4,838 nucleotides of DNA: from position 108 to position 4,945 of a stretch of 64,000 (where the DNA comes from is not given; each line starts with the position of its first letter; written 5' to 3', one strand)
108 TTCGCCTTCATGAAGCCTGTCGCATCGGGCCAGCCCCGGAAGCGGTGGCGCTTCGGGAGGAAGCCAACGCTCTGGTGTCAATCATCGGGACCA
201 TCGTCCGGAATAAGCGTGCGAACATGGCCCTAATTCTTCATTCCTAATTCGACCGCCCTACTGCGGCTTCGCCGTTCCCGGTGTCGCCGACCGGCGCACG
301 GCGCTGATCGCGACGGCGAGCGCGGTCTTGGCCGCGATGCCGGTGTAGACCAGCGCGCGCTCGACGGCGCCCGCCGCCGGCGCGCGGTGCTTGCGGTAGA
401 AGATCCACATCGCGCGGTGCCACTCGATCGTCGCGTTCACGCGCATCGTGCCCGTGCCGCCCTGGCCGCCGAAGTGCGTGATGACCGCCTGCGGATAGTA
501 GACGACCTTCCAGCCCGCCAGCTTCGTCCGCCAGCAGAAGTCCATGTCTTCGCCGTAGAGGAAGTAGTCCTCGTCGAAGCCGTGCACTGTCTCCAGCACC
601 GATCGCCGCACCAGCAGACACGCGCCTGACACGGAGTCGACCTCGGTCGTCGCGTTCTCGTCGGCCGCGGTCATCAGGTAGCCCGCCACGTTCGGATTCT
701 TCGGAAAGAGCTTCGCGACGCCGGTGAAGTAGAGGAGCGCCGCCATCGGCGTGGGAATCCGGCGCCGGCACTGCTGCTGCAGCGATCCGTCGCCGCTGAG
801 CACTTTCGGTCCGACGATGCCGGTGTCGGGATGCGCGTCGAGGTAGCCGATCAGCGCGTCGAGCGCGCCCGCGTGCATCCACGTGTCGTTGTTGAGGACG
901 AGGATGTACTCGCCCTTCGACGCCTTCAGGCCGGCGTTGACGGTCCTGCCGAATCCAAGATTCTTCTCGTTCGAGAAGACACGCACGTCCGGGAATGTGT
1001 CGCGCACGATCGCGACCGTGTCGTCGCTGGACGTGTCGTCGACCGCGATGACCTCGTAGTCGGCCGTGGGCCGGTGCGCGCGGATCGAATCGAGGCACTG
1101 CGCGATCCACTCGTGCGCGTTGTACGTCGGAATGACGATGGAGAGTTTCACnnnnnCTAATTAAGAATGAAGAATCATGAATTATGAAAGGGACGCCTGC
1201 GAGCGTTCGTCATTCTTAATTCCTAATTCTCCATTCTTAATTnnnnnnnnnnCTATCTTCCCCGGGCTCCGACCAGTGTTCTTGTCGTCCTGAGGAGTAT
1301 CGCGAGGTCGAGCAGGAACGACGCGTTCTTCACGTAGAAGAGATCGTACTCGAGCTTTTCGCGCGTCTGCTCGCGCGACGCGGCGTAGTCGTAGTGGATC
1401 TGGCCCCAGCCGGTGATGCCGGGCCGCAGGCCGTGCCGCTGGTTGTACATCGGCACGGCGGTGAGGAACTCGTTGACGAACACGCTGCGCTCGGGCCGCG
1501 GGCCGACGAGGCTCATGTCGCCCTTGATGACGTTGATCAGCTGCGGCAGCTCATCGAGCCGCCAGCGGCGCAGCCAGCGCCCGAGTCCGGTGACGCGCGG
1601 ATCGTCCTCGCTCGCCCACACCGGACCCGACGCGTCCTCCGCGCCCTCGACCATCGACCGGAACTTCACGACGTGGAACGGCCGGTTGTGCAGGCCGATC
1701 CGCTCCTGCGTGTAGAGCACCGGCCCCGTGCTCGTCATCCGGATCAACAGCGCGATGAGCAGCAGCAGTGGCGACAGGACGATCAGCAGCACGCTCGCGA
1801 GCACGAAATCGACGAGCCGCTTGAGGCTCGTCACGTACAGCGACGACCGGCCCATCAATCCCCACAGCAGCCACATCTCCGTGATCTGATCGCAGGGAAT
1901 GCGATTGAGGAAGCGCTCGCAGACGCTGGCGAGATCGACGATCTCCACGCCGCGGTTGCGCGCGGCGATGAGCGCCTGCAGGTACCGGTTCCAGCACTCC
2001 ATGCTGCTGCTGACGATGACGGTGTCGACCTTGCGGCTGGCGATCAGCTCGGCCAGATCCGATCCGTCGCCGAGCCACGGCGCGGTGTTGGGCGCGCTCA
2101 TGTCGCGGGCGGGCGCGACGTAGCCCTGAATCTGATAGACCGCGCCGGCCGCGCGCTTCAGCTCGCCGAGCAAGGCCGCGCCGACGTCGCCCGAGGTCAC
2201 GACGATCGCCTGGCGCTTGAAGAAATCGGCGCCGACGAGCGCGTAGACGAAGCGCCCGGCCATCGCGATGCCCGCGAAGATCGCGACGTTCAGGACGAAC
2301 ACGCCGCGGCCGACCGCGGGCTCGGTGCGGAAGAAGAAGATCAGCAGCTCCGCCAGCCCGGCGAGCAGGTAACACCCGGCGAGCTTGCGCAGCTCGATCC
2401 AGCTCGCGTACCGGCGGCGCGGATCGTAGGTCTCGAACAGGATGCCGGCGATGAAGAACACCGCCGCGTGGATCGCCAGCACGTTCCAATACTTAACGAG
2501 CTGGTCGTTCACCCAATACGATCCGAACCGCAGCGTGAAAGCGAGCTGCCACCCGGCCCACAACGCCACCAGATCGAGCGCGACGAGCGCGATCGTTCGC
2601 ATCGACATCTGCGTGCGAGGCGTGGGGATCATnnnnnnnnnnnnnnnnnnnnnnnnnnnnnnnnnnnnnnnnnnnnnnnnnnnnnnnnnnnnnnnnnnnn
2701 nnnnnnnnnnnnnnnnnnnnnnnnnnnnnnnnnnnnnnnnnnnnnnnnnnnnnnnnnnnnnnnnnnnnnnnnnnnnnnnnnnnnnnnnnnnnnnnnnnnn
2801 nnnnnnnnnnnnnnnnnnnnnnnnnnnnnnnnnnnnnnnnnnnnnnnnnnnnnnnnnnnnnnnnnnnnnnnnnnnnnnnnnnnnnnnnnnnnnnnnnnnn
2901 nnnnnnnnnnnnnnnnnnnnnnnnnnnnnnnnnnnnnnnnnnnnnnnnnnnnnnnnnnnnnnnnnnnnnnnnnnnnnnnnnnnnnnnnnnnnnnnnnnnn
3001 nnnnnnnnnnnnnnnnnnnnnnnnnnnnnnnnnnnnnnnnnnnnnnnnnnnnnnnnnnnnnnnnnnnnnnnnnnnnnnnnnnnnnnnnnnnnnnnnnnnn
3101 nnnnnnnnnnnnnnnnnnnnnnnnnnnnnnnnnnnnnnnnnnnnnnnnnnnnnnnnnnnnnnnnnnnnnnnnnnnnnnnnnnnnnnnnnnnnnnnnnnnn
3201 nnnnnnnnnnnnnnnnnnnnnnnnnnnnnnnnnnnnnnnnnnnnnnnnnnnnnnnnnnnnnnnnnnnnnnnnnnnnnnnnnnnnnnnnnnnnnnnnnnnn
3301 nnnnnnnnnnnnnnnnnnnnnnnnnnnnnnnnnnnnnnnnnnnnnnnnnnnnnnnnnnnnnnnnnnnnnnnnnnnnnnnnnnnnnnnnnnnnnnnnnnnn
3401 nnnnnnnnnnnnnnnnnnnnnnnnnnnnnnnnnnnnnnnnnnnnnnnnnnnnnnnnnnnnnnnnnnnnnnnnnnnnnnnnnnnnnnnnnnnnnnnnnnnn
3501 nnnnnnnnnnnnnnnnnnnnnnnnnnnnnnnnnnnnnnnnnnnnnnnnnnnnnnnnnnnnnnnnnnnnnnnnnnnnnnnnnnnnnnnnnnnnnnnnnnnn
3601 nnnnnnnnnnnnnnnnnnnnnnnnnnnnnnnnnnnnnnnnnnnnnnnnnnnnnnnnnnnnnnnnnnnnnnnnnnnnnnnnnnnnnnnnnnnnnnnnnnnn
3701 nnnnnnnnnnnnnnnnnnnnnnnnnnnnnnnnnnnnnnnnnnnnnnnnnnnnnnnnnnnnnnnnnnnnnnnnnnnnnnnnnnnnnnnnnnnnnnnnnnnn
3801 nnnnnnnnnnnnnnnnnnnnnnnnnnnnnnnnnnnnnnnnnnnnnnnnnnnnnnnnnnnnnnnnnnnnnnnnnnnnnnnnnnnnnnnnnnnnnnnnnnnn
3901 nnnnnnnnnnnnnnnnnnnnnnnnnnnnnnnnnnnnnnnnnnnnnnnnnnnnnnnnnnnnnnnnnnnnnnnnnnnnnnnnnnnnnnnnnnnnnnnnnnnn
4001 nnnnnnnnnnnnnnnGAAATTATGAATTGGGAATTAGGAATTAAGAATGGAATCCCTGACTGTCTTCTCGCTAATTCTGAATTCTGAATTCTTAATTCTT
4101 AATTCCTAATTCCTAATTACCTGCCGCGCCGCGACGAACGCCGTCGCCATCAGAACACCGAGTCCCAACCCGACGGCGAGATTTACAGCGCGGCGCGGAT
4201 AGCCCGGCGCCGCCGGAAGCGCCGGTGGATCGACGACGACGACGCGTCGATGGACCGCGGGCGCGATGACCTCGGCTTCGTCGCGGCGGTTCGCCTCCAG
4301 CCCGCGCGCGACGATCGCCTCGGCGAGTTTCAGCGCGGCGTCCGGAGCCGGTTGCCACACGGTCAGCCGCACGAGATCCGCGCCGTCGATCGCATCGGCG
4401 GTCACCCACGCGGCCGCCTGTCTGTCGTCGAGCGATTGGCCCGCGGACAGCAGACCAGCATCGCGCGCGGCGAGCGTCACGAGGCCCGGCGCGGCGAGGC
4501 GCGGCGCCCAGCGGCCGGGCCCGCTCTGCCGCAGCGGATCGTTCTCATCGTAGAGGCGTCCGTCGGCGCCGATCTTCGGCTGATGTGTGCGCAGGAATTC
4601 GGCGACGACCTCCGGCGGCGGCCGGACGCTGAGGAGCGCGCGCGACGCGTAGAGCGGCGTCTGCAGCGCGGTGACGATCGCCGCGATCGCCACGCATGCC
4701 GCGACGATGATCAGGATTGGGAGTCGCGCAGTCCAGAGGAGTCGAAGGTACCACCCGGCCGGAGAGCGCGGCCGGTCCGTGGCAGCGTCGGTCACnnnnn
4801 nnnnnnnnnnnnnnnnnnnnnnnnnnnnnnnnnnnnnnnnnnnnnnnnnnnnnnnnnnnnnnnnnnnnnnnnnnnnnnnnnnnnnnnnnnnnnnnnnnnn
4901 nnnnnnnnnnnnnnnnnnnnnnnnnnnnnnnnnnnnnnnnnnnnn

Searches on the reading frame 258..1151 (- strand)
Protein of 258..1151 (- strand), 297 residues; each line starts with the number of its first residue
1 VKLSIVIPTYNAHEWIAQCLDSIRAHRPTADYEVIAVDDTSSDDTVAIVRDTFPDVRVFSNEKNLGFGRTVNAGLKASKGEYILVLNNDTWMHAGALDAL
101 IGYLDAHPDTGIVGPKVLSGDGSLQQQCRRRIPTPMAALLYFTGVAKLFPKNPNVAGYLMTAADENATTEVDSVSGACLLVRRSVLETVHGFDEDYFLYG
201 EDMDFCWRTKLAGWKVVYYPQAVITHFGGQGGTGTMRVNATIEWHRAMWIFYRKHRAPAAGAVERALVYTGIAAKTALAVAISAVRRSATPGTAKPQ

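Call 17: find_encoding_contigs(protein=window:258-1151:-, flank=10000, max_places=6)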
Protein window:258-1151:- (297 aa): 6 contigs read that carry it; 6 places shown.
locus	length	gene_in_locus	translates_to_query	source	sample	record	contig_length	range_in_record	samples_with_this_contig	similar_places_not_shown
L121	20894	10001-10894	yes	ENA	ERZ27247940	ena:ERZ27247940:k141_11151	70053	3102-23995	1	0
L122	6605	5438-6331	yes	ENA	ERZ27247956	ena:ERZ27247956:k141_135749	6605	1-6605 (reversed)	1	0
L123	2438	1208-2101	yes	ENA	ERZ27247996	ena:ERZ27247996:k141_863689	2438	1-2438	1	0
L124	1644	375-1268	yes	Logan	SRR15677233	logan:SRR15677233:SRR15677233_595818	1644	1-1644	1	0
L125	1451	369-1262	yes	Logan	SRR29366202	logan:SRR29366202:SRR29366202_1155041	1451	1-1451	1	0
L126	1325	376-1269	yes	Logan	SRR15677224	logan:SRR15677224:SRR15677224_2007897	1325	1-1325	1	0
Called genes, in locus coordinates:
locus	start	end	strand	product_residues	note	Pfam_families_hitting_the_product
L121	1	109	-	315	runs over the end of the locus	PF00248:Aldo_ket_red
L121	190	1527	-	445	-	PF00202:Aminotran_3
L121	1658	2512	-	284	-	PF03102:NeuB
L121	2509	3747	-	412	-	PF00155:Aminotran_1_2 (weak), PF01041:DegT_DnrJ_EryC1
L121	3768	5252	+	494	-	PF13440:Polysacc_synt_3 (weak)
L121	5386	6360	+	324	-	PF00106:adh_short (weak), PF01073:3Beta_HSD, PF01370:Epimerase, PF02719:Polysacc_synt_2, PF04321:RmlD_sub_bind, PF05368:NmrA (weak), PF13460:NAD_binding_10, PF16363:GDP_Man_Dehyd, +2 more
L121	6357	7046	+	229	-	-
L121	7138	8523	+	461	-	PF04932:Wzy_C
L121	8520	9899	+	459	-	PF13727:CoA_binding_3 (weak), PF02397:Bac_transf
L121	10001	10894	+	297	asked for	PF00535:Glycos_transf_2, PF10111:Glyco_tranf_2_2 (faint), PF13641:Glyco_tranf_2_3, PF13632:Glyco_trans_2_3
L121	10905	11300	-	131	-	PF05635:23S_rRNA_IVP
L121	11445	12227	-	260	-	PF02698:DUF218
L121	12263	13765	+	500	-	-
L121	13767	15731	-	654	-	PF00953:Glycos_transf_4, PF13727:CoA_binding_3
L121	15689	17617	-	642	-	PF13522:GATase_6, PF13537:GATase_7, PF00733:Asn_synthase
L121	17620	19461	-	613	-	PF00534:Glycos_transf_1, PF13692:Glyco_trans_1_4, PF02698:DUF218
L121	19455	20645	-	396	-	PF13439:Glyco_transf_4, PF13579:Glyco_trans_4_4, PF00534:Glycos_transf_1, PF13692:Glyco_trans_1_4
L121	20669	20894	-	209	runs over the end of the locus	PF00583:Acetyltransf_1 (weak), PF13508:Acetyltransf_7 (weak), PF13673:Acetyltransf_10 (weak)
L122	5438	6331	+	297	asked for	PF00535:Glycos_transf_2, PF10111:Glyco_tranf_2_2 (faint), PF13641:Glyco_tranf_2_3, PF13632:Glyco_trans_2_3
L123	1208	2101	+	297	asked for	PF00535:Glycos_transf_2, PF10111:Glyco_tranf_2_2 (faint), PF13641:Glyco_tranf_2_3, PF13632:Glyco_trans_2_3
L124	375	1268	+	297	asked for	PF00535:Glycos_transf_2, PF10111:Glyco_tranf_2_2 (faint), PF13641:Glyco_tranf_2_3, PF13632:Glyco_trans_2_3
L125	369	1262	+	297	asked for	PF00535:Glycos_transf_2, PF10111:Glyco_tranf_2_2 (faint), PF13641:Glyco_tranf_2_3, PF13632:Glyco_trans_2_3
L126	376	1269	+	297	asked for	PF00535:Glycos_transf_2, PF10111:Glyco_tranf_2_2 (faint), PF13641:Glyco_tranf_2_3, PF13632:Glyco_trans_2_3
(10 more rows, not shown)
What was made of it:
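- On IVS-type element (S23p/FHB ORF in a stem-loop): The elements lie between protein-coding genes (call 17).
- Checked: Each pair fills its gap, using the gene calls of call 17: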

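Call 18: find_related_loci(query=window:258-1151:-, collection=genome_contigs, flank=6000)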
Query window:258-1151:- (297 aa) in genome_contigs; peptide patterns used: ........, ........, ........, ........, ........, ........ (x = any residue, [..] = any of these).
170 stretches matched a pattern; 136 encode a relative of the query (tblastn E <= 1e-3); the best 80 are kept; 80 distinct loci.
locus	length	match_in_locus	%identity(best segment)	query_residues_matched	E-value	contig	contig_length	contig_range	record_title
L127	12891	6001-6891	78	1-297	4e-159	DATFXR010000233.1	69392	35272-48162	MAG TPA_asm: Vicinamibacterales bacterium isolate SMAG_U9522 k141_5113568, whole genome shotgun sequence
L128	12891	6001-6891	76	1-297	1e-154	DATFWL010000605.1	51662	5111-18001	MAG TPA_asm: Vicinamibacterales bacterium isolate SMAG_U9489 k141_17162368, whole genome shotgun sequence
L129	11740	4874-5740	44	3-291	1e-80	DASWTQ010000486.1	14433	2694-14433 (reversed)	MAG TPA_asm: Herpetosiphonaceae bacterium isolate SMAG_U3579 k141_316620, whole genome shotgun sequence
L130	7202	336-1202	43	3-291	2e-79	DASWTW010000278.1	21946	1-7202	MAG TPA_asm: Herpetosiphonaceae bacterium isolate SMAG_U3586 k141_140694, whole genome shotgun sequence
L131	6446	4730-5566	42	3-281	2e-74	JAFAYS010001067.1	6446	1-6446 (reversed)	MAG: Chloroflexota bacterium isolate CP_BM_RX_R8_21 BM_RX_R8_k147_2112557, whole genome shotgun sequence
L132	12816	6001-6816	41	3-273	7e-69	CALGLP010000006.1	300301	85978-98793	MAG TPA_asm: uncultured bacterium isolate SRR3330210_bin.157_CONCOCT_v1.1_MAG genome assembly, contig: ERZ724080.37, who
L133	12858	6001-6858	40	1-287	8e-68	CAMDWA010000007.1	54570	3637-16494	MAG: Thermoflexus hugenholtzii JAD2 isolate LE-05nov19-69 genome assembly, contig: LE-05nov19-C461, whole genome shotgun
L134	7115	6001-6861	42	1-286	9e-68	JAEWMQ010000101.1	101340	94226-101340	MAG: Bacillota bacterium isolate OH_PDB_141 k127_830390, whole genome shotgun sequence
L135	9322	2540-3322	41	1-255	1e-66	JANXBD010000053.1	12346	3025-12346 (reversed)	MAG: Thermoflexus sp. isolate SKYB22 NODE_53_length_12346_cov_137.599886, whole genome shotgun sequence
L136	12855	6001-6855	38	1-286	7e-66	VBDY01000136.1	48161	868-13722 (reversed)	MAG: Chloroflexi bacterium isolate CF_12 14_0929_12_20cm_scaffold_579, whole genome shotgun sequence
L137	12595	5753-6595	40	1-275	2e-66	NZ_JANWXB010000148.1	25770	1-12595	MAG: Thermoflexus sp. isolate SKYG36 k141_126769, whole genome shotgun sequence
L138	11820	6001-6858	40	1-287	5e-66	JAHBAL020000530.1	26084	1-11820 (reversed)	MAG: Anaerolineae bacterium isolate AQU-02 c_000000051830, whole genome shotgun sequence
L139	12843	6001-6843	41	1-275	4e-66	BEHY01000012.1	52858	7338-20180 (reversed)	Candidatus Thermoflexus japonica DNA, contig: NODE_246_12, isolate: HRbin22, whole genome shotgun sequence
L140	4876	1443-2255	41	1-272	5e-66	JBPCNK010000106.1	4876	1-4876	MAG: Acidobacteriota bacterium isolate TH_ant_mag_128 S1Ck127_3300755_flag_1_multi_8.0000_len_4876, whole genome shotgun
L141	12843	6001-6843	39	1-275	5e-66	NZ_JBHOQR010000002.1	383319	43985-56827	MAG: Thermoflexus sp. isolate A0_25 coassembly_Ak141_12525, whole genome shotgun sequence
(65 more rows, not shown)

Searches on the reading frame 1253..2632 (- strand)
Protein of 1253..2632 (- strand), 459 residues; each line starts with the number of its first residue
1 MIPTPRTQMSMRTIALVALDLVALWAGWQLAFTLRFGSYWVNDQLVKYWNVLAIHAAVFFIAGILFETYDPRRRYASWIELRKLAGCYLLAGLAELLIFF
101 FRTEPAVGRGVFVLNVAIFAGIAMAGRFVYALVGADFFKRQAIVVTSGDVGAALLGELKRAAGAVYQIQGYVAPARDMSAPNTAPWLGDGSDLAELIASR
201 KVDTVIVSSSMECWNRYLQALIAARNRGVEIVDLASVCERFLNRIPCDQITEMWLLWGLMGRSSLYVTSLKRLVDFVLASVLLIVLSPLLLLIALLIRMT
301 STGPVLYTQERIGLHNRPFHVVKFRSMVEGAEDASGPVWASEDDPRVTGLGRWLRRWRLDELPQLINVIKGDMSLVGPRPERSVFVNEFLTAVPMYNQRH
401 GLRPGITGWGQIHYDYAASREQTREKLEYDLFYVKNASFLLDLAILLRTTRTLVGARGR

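Call 51: find_related_loci(query=window:1253-2632:-, collection=metagenome_contigs, flank=4000)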
Query window:1253-2632:- (459 aa) in metagenome_contigs; peptide patterns used: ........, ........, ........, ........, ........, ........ (x = any residue, [..] = any of these).
600 stretches matched a pattern (row limit reached: there are more); 584 encode a relative of the query (tblastn E <= 1e-3); the best 80 are kept; 80 distinct loci.
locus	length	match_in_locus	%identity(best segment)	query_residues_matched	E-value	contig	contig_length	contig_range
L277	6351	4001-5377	90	1-459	0e+0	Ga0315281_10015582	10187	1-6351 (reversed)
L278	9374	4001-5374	84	1-458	0e+0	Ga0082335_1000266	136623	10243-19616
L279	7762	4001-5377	81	1-459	0e+0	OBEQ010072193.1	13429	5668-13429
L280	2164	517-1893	78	1-459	0e+0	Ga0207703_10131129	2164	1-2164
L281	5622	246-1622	80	1-459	0e+0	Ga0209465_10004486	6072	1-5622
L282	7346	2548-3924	80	1-459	0e+0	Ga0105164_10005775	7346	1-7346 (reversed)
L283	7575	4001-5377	79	1-459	0e+0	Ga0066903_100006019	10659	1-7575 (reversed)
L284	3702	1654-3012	79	7-459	0e+0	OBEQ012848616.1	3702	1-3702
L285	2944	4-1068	82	105-459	0e+0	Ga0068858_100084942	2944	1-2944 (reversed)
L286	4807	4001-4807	92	1-266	3e-166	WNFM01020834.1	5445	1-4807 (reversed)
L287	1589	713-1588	79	1-290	2e-151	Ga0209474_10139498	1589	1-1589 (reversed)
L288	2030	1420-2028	74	1-203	3e-97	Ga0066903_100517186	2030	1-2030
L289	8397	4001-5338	35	4-449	1e-71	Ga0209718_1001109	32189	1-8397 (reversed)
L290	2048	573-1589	37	120-458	7e-72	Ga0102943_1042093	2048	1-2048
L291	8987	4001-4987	35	132-458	1e-65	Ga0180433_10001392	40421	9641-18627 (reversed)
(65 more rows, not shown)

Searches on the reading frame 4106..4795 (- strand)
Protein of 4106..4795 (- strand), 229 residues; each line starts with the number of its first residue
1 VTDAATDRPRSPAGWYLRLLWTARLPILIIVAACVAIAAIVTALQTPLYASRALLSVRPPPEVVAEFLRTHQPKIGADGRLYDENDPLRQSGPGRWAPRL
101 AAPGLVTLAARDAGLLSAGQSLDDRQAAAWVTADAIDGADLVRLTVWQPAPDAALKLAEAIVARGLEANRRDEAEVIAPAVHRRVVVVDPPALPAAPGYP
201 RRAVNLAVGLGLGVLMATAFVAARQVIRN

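Call 55: search_protein_families(library=pfam, proteins=[window:4106-4795:-], max_evalue=0.001)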
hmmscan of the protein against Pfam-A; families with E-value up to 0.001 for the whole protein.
window:4106-4795:- (229 aa): 1 family
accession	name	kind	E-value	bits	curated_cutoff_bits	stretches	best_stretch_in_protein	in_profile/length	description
PF02706.20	Wzz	-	6.3e-05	23.6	25.5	1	17-61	9-53/91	Chain length determinant protein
